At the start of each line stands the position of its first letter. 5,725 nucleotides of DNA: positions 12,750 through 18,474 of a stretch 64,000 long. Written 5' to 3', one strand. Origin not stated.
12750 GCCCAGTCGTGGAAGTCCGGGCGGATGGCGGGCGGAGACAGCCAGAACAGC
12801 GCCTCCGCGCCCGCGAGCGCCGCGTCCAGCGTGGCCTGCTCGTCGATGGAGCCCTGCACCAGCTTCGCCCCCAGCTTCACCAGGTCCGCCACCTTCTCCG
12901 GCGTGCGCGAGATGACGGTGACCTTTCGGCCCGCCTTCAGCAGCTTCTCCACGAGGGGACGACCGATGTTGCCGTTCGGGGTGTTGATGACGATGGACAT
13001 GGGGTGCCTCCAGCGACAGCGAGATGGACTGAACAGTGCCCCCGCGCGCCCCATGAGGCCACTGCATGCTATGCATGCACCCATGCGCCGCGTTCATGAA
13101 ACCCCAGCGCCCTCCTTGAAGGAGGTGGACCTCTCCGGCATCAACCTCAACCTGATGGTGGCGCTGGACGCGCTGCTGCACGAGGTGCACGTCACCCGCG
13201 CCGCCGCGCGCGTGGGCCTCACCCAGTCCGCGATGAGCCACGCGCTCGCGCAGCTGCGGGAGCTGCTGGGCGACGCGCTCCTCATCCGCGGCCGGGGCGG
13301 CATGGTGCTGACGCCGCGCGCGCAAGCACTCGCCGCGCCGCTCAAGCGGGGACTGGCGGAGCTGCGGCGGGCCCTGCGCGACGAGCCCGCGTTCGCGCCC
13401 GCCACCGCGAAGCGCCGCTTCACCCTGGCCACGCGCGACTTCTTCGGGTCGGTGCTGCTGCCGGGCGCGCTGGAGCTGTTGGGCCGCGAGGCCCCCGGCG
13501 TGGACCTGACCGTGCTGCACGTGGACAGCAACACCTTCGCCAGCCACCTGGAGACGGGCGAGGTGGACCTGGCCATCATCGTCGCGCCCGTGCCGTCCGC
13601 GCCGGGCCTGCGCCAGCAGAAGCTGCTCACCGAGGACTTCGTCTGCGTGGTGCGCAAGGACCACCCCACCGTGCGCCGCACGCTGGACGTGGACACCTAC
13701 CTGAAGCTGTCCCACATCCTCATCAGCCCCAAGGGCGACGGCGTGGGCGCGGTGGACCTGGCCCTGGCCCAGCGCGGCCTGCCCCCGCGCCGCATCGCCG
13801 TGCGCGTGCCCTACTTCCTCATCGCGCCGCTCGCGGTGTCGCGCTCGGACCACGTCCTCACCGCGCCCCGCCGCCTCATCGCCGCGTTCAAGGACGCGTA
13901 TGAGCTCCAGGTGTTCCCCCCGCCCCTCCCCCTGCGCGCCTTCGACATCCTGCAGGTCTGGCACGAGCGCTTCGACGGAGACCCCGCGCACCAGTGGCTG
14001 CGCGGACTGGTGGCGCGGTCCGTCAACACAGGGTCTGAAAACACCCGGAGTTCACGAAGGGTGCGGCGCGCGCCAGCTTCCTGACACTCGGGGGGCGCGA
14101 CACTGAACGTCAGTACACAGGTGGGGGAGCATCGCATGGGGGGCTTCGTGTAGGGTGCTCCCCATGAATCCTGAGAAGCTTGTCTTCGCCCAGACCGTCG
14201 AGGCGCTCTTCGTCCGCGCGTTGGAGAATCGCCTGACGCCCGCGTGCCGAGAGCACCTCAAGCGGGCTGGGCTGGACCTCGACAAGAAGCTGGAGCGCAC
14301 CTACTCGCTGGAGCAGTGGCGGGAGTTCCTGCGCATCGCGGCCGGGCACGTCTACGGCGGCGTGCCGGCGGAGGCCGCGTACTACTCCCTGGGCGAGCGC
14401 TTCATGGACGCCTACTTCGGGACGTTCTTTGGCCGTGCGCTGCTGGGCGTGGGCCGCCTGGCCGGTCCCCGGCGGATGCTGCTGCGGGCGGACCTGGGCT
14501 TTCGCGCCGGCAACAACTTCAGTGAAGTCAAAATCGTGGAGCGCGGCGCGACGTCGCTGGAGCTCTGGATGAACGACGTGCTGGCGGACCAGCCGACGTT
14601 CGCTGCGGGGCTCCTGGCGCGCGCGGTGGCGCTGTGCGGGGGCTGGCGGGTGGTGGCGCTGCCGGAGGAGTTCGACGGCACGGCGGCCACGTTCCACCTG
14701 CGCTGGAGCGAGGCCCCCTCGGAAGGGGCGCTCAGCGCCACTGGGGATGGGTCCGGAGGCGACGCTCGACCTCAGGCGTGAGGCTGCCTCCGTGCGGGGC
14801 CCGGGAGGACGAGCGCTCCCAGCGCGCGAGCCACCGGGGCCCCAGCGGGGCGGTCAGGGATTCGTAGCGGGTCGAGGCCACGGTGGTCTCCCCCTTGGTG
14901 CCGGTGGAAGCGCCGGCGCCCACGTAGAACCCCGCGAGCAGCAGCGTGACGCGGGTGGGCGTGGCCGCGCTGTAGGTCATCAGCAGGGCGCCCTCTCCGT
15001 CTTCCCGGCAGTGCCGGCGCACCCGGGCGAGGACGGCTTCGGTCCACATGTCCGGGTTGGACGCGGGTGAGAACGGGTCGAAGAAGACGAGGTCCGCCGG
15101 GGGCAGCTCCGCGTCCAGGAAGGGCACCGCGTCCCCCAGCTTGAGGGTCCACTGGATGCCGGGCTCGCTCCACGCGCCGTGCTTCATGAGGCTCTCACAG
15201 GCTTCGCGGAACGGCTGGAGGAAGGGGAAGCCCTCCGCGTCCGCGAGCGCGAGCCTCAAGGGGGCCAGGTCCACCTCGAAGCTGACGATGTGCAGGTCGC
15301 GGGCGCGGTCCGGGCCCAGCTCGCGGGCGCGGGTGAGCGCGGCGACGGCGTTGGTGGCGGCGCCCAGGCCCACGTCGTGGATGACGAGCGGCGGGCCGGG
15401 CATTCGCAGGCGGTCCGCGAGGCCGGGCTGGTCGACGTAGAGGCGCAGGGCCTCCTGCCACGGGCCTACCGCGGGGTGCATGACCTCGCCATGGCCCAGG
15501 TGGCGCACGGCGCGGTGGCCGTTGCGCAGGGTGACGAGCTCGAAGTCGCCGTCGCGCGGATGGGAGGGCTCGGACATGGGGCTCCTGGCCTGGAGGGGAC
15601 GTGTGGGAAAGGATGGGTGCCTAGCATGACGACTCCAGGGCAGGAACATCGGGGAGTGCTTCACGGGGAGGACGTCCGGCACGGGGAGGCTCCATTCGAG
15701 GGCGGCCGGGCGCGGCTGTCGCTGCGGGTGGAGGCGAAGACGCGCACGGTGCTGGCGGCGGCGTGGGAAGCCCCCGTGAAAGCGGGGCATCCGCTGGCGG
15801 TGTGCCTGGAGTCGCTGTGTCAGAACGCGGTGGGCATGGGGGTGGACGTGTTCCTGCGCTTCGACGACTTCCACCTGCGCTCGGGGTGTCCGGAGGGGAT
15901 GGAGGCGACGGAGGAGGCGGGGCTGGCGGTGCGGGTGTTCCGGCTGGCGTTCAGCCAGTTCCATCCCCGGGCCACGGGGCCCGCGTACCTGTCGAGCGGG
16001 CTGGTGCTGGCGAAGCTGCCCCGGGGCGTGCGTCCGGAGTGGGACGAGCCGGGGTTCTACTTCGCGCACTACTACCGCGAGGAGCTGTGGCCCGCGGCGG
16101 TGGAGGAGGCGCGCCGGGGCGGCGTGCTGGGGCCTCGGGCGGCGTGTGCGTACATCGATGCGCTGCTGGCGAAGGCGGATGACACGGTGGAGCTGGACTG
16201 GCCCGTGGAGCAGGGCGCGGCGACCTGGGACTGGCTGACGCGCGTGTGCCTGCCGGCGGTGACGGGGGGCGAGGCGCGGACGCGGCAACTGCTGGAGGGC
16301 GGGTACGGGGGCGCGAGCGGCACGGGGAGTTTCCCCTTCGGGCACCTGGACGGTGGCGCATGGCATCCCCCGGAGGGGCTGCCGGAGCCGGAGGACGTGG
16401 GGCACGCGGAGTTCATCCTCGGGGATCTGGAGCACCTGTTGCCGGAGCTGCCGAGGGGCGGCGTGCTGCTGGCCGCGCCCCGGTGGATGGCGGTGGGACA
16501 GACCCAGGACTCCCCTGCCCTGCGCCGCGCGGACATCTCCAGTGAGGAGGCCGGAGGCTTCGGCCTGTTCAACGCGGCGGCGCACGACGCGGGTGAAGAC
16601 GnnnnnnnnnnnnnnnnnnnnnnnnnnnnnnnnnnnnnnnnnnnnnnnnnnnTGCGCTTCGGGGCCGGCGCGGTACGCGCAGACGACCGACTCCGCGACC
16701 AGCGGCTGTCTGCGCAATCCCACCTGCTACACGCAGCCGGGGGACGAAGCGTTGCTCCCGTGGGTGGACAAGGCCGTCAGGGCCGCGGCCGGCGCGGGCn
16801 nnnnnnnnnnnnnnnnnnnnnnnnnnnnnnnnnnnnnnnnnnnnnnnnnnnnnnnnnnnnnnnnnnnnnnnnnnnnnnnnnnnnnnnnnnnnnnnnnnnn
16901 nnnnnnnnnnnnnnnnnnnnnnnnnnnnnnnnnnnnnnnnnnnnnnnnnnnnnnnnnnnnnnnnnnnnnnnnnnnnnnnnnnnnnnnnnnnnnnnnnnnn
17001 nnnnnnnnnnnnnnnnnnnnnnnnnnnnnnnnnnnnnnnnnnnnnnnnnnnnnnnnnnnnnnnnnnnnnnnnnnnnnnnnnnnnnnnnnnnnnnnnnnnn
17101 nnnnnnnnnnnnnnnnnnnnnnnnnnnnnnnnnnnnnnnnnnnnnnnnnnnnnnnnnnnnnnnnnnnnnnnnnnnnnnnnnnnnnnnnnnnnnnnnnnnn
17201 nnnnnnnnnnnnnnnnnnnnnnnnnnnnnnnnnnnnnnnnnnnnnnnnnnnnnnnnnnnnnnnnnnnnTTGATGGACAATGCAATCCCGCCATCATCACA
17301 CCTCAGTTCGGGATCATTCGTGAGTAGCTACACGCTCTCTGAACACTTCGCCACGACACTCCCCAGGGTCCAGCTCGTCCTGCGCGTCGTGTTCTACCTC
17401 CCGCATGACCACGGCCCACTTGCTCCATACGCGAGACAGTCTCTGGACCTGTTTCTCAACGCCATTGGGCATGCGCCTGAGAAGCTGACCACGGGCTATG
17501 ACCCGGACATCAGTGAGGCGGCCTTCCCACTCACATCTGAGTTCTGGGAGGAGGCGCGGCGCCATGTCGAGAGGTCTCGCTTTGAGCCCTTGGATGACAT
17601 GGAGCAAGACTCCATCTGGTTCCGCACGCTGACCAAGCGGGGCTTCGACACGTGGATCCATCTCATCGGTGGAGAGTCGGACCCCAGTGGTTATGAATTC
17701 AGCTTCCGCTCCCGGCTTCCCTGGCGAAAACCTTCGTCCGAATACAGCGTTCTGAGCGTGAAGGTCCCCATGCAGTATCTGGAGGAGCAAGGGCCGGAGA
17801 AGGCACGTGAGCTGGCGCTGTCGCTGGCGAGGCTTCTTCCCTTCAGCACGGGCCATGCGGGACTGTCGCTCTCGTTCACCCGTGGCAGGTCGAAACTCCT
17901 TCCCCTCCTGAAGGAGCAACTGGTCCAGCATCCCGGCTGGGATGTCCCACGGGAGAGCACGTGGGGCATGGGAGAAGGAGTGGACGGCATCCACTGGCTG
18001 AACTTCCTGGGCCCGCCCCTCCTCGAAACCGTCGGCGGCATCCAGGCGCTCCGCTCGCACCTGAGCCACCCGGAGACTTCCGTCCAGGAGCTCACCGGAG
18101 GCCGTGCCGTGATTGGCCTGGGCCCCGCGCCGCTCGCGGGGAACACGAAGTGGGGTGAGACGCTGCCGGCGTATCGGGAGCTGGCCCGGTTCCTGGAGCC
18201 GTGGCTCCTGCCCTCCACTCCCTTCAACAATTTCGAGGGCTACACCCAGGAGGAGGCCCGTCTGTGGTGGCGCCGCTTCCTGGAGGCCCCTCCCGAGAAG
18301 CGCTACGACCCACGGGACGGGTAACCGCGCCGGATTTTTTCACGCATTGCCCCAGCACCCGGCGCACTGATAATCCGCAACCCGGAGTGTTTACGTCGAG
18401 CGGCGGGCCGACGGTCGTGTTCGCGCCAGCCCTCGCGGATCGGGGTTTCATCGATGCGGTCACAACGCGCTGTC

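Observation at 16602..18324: GC break in the middle of a lipoprotein gene: conserved high-GC N-terminus joined to a lower-GC PD-(D/E)xK-like C-terminus plus an overlapping downstream gene, a candidate polymorphic lipoprotein toxin and immunity cassette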

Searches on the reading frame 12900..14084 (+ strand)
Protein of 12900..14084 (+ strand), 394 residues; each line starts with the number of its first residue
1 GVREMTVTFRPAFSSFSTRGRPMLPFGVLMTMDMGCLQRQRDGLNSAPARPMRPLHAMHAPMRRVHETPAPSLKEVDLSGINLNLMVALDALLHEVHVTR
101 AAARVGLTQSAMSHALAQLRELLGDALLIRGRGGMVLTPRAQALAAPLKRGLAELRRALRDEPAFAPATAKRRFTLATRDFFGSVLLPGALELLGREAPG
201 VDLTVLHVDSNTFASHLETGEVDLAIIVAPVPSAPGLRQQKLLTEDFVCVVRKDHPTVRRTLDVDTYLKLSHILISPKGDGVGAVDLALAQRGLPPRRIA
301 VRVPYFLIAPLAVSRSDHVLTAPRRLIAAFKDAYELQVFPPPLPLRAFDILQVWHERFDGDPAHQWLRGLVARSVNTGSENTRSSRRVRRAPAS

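Call 10: search_protein_families(library=pfam, proteins=[window:12900-14084:+], max_evalue=0.01)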
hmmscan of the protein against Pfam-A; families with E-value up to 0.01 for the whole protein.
window:12900-14084:+ (394 aa): 2 families
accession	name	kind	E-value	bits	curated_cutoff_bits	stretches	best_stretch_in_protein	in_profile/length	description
PF03466.25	LysR_substrate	-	2.9e-24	86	28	1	171-373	5-206/209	LysR substrate binding domain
PF00126.33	HTH_1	-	4.9e-15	55.7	26.6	1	83-142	1-60/60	Bacterial regulatory helix-turn-helix protein, lysR family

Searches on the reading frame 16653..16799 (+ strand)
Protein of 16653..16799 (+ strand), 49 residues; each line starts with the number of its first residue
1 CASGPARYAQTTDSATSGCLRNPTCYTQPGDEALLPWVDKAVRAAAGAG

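Call 37: find_homologous_proteins(query=A3, max_evalue=0.01)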
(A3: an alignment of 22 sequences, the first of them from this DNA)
Query A3 (22 sequences) (49 aa, profile of the alignment): 10 proteins with E <= 0.01 among 1263 candidates.
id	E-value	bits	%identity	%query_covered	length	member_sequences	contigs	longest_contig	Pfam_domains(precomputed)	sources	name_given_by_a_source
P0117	5.4e-20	89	72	78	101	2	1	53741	-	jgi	jgi:hypothetical protein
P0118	3.3e-17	80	60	86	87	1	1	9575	-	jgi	jgi:hypothetical protein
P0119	3.3e-16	77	60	90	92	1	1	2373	-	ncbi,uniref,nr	ncbi:MAG TPA: hypothetical protein VFZ09_02525 [Archangium sp.]|uniref:hypothetical protein n=1 Tax=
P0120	9.7e-16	75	70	65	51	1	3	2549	-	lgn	-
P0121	2.7e-15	74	60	90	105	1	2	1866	-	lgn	-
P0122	3.1e-15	74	81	63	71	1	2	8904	-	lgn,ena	-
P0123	1.7e-10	58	59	73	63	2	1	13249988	-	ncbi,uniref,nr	ncbi:hypothetical protein KYC5002_11280 [Archangium violaceum]|uniref:hypothetical protein n=1 Tax=A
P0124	3.3e-10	58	75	63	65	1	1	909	-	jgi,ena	-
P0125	1.6e-6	46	58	78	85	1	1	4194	-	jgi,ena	-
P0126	2.0e-6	45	84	39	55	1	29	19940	-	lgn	-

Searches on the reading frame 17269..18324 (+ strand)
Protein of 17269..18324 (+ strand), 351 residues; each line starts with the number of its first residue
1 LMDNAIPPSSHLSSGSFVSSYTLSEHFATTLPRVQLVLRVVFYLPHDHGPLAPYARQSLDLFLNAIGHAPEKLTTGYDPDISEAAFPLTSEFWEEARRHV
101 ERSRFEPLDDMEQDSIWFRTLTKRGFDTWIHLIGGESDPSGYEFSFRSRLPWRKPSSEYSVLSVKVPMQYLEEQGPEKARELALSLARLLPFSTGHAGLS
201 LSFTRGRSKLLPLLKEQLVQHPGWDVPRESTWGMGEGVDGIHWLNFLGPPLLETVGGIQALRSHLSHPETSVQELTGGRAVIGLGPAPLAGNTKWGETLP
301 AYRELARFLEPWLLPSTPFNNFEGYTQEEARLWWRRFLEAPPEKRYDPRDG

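Call 3: search_protein_families(library=pfam, proteins=[window:17269-18324:+], max_evalue=1)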
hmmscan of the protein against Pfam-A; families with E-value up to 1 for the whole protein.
window:17269-18324:+ (351 aa): 1 family
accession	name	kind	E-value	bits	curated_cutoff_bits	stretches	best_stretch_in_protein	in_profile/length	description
PF11876.13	TsiV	-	6.5e-41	140.9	25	1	137-337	59-271/271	Type VI immunity for VRR-NUC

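Call 4: search_protein_families(library=ncbifam, proteins=[window:17269-18324:+], max_evalue=1)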
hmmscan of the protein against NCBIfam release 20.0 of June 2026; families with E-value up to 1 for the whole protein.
window:17269-18324:+ (351 aa): 0 families

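Call 21: search_solved_structures(query=window:17320-18321:+, max_evalue=1, show_alignments=2)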
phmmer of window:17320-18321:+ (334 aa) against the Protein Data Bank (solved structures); distinct sequences matched with E-value up to 1: 1.
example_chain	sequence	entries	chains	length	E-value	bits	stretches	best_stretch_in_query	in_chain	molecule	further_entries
5k4f_A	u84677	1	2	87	0.44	12.8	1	171-233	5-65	Golgi-associated PDZ and coiled-coil motif-containing protein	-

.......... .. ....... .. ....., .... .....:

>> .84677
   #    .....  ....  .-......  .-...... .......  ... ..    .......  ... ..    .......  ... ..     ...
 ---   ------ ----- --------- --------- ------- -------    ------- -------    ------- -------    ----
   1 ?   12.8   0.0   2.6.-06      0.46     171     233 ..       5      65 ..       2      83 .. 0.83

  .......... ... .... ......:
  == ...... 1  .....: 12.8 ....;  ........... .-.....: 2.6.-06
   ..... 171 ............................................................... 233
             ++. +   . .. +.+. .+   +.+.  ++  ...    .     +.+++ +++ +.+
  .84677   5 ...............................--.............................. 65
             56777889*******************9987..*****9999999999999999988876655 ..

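Call 56: search_solved_structures(query=A4, max_evalue=1, show_alignments=2)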
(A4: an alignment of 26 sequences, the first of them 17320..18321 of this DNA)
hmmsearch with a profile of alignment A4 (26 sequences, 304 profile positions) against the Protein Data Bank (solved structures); distinct sequences matched with E-value up to 1: 4.
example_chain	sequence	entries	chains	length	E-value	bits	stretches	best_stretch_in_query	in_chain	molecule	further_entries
7drg_A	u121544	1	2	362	8.9e-14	54.6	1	99-267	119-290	PA0821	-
8yxv_B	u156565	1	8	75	0.028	16.8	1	17-75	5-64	Antitoxin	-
8yzg_A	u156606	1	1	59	0.15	14.4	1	18-68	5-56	Antitoxin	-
4n68_A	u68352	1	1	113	0.35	13.2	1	57-126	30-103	Contactin-5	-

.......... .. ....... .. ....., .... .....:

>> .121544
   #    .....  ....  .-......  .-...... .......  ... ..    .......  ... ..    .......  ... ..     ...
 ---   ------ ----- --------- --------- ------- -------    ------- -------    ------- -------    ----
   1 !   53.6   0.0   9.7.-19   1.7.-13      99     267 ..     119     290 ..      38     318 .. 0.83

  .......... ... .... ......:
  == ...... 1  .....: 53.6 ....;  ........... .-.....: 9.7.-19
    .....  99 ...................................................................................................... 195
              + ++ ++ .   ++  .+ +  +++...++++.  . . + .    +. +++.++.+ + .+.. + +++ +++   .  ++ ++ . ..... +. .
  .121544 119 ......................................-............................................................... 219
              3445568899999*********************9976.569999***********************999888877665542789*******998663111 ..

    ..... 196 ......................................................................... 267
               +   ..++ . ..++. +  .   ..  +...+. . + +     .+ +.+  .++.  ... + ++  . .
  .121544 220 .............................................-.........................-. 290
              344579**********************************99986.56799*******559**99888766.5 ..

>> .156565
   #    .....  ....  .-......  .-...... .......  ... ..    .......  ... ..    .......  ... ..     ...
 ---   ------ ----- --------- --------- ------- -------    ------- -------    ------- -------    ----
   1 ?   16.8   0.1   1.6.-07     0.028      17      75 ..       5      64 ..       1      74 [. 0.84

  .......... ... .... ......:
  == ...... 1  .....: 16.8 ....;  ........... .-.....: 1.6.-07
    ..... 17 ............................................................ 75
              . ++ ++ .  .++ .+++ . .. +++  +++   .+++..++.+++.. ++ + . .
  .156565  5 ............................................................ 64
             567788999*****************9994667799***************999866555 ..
